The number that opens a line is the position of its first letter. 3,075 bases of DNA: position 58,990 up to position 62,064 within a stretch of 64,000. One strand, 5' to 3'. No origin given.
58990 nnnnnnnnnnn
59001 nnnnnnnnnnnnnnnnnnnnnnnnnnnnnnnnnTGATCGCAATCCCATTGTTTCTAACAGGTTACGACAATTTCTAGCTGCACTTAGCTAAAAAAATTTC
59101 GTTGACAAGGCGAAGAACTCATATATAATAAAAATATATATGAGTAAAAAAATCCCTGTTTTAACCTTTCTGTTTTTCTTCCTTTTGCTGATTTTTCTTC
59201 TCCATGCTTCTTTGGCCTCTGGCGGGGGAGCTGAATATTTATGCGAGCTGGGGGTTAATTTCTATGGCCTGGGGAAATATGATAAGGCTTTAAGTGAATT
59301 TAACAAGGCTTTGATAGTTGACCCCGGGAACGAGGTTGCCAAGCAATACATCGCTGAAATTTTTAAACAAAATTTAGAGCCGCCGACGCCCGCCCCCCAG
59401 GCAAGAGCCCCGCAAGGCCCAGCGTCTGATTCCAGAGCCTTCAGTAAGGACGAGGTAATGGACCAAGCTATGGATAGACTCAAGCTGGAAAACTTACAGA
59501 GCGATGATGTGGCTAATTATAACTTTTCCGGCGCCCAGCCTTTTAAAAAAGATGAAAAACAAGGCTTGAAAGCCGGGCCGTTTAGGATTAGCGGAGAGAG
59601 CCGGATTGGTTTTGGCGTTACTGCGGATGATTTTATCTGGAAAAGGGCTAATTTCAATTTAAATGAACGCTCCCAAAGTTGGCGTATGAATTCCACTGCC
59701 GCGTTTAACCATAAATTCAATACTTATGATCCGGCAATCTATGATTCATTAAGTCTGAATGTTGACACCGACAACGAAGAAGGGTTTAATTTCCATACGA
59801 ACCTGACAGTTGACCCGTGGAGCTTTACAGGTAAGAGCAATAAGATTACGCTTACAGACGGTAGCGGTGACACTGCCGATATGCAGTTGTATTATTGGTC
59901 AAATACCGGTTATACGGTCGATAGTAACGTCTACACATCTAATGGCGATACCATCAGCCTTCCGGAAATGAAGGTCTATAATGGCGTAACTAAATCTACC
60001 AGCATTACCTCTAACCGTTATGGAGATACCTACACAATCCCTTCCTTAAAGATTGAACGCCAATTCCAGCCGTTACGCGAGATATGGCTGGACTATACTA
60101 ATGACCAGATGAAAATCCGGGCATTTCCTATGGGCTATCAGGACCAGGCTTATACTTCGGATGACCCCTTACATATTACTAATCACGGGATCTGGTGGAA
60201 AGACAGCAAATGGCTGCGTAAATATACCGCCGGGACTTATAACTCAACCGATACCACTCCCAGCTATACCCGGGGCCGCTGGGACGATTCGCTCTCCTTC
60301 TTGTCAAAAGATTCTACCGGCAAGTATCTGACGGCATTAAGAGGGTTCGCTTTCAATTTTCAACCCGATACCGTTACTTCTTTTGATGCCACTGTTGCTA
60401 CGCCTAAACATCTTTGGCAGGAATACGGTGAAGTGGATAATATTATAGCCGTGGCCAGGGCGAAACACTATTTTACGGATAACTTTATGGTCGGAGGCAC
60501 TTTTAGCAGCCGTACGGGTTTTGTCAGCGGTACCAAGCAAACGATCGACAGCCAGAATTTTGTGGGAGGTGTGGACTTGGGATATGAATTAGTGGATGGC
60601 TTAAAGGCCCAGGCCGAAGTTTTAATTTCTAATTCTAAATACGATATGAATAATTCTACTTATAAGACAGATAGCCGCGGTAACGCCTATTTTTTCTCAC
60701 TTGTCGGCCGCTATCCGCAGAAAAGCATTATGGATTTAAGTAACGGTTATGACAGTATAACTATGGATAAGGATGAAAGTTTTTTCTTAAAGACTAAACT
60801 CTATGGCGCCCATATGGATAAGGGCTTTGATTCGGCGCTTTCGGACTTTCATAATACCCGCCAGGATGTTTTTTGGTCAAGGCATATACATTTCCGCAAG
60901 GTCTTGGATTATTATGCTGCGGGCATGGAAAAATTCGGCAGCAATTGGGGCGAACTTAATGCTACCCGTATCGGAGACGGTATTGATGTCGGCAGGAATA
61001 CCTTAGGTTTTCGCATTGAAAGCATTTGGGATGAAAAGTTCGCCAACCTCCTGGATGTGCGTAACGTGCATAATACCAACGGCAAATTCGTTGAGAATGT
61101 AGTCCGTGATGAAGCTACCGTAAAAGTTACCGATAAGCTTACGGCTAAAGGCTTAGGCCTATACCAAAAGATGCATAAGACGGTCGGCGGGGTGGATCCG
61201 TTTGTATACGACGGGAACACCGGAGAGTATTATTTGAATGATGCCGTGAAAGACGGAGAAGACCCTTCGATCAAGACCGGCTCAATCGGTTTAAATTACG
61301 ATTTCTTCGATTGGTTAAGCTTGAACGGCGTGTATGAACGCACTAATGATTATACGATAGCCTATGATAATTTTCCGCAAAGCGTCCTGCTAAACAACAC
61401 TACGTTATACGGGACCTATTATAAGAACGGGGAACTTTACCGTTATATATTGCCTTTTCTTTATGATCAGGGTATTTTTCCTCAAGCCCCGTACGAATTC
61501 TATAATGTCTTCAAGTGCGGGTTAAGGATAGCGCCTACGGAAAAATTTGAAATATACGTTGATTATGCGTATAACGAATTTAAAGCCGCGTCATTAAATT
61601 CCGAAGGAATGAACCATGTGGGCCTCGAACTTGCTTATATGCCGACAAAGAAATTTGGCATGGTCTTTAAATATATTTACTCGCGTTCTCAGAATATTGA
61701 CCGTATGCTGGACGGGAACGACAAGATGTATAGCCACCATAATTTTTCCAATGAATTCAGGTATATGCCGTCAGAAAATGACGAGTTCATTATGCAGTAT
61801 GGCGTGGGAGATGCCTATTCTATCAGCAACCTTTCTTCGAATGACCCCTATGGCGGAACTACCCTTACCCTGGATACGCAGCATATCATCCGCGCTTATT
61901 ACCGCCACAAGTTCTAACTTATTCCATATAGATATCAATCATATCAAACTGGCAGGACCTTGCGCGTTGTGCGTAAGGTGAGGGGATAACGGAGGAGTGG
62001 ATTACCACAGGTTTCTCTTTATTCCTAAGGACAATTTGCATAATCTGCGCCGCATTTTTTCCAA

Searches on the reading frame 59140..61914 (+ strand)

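Call 6: search_protein_families(library=pfam, proteins=[window:59140-61914:+], max_evalue=1)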
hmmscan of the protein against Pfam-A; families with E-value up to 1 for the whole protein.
window:59140-61914:+ (925 aa): 4 families
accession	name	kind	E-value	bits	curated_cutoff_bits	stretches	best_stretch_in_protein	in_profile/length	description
PF07719.23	TPR_2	-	2.4e-06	27.7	27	1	31-64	1-34/34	Tetratricopeptide repeat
PF00515.34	TPR_1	-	5.8e-05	23.2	27.8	1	31-64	1-34/34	Tetratricopeptide repeat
PF13181.12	TPR_8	-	0.11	13.2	25.7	1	31-62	1-32/34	Tetratricopeptide repeat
PF13424.12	TPR_12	-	0.15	12.7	30.1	1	31-58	45-72/77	Tetratricopeptide repeat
